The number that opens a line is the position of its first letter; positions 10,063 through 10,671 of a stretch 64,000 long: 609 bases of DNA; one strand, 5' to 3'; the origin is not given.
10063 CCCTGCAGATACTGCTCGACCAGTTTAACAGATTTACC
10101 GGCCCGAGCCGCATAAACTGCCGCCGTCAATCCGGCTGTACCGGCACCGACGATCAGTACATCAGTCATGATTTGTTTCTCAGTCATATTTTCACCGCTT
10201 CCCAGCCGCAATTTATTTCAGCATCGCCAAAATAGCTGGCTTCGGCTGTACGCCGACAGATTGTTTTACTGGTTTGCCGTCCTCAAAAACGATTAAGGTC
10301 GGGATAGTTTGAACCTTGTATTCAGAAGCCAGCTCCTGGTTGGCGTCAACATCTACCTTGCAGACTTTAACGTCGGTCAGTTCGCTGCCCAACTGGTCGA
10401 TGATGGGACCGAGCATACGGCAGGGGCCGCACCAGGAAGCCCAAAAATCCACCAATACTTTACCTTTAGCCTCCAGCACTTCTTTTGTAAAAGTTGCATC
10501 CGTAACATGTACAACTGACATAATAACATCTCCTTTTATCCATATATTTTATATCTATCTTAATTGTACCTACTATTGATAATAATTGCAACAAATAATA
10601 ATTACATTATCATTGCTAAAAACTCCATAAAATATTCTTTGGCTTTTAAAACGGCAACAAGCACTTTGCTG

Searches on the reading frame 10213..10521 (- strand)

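Call 55: search_protein_families(library=pfam, proteins=[window:10213-10521:-], max_evalue=0.00001)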
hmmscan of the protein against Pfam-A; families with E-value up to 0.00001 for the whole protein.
window:10213-10521:- (102 aa): 4 families
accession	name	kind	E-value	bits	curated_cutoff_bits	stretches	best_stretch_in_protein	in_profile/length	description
PF00085.26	Thioredoxin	-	3.7e-32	110.8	23.5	1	3-101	2-101/103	Thioredoxin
PF13098.12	Thioredoxin_2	-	1.5e-09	38.6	27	1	18-101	4-104/104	Thioredoxin-like domain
PF13905.12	Thioredoxin_8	-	6.8e-08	33.2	27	0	53-80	62-89/94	Thioredoxin-like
PF14595.12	Thioredoxin_9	-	5.1e-07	30.1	25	1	16-82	39-107/129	Thioredoxin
